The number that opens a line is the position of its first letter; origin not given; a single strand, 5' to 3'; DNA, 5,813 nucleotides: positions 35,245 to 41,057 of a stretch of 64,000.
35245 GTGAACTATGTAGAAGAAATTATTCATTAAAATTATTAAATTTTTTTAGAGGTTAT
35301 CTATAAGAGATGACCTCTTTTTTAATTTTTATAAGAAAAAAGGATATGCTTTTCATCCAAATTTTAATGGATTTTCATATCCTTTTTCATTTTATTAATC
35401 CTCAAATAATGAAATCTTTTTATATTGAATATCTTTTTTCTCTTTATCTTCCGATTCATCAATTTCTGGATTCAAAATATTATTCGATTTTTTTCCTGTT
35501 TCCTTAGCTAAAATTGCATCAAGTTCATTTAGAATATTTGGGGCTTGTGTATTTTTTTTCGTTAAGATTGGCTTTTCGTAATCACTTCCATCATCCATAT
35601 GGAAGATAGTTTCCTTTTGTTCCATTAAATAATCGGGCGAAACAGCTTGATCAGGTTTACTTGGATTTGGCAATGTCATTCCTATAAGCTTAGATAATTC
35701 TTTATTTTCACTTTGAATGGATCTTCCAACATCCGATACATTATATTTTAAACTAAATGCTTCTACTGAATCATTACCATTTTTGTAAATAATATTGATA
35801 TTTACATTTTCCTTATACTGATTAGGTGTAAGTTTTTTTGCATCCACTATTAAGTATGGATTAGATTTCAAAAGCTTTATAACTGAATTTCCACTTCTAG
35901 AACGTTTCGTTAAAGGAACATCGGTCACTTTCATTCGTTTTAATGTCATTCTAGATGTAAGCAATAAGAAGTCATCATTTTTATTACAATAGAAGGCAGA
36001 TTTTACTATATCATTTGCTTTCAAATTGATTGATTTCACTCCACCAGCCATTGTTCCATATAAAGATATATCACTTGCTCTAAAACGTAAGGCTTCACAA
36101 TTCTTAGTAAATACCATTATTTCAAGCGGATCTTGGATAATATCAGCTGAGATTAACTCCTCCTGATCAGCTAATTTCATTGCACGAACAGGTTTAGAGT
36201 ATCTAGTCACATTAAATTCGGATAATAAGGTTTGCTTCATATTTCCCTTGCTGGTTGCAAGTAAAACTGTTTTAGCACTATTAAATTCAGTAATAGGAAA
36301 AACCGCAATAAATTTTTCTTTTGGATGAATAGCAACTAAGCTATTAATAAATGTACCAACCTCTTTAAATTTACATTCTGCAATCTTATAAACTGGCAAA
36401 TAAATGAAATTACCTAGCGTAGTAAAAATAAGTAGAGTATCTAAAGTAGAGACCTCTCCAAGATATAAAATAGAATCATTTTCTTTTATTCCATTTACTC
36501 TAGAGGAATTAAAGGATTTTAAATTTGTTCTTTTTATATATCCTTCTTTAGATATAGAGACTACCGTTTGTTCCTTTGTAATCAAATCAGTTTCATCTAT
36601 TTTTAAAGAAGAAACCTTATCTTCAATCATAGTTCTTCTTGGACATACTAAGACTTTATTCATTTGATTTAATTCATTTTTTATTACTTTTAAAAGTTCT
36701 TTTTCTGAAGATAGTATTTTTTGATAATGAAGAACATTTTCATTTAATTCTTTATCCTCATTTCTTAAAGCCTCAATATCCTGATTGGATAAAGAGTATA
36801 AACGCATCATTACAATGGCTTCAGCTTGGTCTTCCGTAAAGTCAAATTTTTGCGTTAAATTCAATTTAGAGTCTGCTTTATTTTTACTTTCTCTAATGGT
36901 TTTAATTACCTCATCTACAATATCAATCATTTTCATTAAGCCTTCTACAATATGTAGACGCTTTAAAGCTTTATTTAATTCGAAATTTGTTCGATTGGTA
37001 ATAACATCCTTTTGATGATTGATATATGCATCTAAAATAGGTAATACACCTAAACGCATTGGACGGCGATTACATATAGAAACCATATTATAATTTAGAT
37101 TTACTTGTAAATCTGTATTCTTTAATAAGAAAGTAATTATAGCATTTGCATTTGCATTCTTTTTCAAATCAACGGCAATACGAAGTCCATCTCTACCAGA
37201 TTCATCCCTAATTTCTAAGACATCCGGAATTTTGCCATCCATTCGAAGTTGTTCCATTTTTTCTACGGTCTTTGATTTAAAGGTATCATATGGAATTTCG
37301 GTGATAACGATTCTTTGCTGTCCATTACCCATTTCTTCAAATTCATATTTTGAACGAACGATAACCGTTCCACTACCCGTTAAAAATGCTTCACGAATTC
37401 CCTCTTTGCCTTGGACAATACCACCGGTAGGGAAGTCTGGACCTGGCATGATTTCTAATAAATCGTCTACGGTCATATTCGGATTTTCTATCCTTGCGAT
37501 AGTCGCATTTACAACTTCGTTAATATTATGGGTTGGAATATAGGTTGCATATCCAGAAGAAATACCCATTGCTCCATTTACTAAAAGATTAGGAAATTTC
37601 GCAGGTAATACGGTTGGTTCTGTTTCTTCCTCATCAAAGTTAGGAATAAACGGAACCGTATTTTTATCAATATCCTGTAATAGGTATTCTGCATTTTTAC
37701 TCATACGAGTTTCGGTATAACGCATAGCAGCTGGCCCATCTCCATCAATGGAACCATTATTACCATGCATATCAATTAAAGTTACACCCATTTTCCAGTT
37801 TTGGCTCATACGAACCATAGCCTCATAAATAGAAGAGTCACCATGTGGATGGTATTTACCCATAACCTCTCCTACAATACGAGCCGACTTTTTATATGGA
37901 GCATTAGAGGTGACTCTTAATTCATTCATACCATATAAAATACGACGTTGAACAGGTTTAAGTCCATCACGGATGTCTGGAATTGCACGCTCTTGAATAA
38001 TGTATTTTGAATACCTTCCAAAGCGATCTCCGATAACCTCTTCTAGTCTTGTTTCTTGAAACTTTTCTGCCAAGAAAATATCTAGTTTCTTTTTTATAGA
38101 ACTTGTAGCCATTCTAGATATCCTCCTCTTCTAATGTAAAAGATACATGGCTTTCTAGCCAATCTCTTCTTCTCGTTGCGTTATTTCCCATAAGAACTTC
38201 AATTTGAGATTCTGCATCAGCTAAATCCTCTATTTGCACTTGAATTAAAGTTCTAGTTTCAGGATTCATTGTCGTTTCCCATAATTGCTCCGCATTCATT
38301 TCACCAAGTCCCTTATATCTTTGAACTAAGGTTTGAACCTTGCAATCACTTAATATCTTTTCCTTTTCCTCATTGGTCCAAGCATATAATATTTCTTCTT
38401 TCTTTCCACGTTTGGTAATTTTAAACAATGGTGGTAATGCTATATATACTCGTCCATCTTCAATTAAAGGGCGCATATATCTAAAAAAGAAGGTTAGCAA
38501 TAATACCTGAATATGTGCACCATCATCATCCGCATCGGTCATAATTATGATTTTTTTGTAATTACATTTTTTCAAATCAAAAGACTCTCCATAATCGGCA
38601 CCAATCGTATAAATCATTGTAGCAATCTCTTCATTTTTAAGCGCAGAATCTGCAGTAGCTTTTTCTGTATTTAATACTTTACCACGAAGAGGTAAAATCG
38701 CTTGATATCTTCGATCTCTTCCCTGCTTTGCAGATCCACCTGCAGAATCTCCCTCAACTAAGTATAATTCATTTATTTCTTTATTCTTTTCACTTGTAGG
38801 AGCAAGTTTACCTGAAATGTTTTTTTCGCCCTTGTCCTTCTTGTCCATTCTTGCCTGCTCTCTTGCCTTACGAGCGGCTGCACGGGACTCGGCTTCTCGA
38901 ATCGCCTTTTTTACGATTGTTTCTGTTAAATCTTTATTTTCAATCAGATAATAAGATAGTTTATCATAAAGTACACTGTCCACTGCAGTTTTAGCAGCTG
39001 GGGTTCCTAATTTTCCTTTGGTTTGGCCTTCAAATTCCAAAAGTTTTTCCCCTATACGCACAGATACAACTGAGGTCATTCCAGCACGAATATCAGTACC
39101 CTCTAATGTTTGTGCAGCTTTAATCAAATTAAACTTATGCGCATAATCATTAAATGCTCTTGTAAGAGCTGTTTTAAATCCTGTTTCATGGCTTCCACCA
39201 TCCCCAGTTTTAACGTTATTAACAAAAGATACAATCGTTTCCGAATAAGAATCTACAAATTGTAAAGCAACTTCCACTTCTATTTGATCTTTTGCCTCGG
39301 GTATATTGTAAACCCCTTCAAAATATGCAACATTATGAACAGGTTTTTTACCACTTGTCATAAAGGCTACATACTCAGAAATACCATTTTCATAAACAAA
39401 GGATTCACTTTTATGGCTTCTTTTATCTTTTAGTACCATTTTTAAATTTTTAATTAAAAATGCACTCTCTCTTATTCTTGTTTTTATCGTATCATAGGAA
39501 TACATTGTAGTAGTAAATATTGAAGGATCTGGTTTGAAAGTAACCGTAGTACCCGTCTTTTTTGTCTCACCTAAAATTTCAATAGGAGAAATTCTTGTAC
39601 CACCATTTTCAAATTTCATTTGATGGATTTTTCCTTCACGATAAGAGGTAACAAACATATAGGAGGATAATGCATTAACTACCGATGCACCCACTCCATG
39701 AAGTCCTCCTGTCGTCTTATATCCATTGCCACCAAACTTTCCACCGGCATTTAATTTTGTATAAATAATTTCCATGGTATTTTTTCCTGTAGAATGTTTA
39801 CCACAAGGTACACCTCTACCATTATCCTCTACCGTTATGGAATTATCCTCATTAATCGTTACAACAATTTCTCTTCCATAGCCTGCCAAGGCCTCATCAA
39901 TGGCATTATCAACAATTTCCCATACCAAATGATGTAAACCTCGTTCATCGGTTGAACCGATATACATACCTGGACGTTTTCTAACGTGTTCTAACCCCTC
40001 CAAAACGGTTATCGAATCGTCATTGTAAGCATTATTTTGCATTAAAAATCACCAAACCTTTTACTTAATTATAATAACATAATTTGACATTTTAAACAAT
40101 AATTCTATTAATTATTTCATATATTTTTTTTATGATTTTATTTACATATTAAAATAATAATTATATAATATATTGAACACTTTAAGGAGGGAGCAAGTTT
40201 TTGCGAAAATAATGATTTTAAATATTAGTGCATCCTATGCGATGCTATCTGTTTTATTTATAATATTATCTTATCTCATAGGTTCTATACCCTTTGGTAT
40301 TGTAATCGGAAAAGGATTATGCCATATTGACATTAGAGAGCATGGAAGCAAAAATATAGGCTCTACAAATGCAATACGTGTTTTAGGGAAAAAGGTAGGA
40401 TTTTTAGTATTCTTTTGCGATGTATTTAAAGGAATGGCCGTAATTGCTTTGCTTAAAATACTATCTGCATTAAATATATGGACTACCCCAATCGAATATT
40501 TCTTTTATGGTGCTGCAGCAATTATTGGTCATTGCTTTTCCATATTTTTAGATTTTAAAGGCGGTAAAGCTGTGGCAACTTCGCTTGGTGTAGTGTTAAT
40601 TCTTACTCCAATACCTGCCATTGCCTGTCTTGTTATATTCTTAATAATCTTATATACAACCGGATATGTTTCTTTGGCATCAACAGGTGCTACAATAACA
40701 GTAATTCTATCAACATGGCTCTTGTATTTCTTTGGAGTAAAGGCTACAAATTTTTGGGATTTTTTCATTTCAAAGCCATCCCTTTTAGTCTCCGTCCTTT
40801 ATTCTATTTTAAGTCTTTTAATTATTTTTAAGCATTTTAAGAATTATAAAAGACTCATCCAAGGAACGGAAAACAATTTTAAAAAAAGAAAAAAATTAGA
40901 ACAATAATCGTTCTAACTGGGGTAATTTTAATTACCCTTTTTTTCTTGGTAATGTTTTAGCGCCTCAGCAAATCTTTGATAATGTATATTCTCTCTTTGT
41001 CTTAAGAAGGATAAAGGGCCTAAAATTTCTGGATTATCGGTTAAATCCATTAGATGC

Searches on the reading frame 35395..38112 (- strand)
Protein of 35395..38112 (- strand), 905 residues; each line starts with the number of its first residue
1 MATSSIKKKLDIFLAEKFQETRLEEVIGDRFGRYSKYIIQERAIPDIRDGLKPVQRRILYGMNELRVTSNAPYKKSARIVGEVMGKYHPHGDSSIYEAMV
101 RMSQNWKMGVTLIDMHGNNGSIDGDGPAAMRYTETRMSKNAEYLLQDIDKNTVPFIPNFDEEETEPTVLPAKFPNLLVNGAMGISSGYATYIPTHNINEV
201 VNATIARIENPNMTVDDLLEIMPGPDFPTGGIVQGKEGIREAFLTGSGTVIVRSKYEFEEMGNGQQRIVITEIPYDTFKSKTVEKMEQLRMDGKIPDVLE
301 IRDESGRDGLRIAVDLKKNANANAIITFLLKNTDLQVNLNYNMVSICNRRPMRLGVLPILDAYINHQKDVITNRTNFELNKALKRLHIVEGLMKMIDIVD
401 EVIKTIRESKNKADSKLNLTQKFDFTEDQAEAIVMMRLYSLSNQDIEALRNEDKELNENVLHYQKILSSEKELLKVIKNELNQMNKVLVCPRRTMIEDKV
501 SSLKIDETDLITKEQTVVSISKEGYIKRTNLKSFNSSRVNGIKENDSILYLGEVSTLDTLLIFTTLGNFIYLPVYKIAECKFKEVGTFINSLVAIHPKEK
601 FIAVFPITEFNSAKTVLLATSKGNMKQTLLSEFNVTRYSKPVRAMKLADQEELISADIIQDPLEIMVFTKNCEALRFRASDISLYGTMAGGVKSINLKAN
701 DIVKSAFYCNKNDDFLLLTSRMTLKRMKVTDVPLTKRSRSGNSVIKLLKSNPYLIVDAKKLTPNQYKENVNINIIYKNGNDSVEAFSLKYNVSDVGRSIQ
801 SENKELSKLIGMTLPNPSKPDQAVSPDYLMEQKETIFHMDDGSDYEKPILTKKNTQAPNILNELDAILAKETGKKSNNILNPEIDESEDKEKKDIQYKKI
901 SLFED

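Call 36: search_protein_families(library=pfam, proteins=[window:35395-38112:-], max_evalue=0.00001)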
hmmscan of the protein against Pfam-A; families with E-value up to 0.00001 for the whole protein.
window:35395-38112:- (905 aa): 2 families
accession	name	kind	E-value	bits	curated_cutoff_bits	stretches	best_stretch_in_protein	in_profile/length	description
PF00521.26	DNA_topoisoIV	-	1.7e-153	512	31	1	42-481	1-431/432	DNA gyrase/topoisomerase IV, subunit A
PF03989.18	DNA_gyraseA_C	-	2e-25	88.4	27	1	615-659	2-47/48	DNA gyrase C-terminal domain, beta-propeller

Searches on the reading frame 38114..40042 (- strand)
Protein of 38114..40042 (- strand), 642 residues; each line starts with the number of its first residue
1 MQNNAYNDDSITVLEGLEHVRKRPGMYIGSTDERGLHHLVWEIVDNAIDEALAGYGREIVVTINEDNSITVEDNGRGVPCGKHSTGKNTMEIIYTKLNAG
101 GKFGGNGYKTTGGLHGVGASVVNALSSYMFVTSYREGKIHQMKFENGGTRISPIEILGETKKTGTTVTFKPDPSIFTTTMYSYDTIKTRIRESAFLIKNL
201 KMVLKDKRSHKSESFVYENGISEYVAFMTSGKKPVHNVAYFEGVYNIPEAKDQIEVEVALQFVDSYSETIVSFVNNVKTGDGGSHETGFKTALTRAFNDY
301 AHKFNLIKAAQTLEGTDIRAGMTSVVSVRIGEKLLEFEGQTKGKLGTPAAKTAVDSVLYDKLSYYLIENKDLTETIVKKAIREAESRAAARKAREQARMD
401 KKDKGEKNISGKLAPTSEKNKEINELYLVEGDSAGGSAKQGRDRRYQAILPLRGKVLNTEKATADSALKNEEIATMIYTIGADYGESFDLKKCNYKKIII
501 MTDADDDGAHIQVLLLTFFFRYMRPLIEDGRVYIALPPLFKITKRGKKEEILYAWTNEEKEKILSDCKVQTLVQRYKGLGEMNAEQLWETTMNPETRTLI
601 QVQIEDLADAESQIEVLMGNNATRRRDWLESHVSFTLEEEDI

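Call 36: search_protein_families(library=pfam, proteins=[window:38114-40042:-], max_evalue=0.00001)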
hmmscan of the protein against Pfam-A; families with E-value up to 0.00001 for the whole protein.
window:38114-40042:- (642 aa): 4 families
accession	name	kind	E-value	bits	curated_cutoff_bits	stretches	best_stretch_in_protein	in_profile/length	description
PF00204.31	DNA_gyraseB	-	1.3e-54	184.7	27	1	220-395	1-172/173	DNA gyrase B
PF00986.26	DNA_gyraseB_C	-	1.1e-27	96.4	29.8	1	571-630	4-63/63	DNA gyrase B subunit, carboxyl terminus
PF01751.28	Toprim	-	1.1e-18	67.6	23.1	1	425-535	1-94/96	Toprim domain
PF02518.31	HATPase_c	-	3.1e-17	63.4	26.4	1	31-172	1-108/111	Histidine kinase-, DNA gyrase B-, and HSP90-like ATPase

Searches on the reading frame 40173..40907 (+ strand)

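Call 36: search_protein_families(library=pfam, proteins=[window:40173-40907:+], max_evalue=0.00001)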
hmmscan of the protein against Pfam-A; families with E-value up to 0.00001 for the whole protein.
window:40173-40907:+ (244 aa): 1 family
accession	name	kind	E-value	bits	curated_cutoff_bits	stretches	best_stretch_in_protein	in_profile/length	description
PF02660.20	G3P_acyltransf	-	5.1e-51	173.5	24.1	1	32-228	1-164/164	Glycerol-3-phosphate acyltransferase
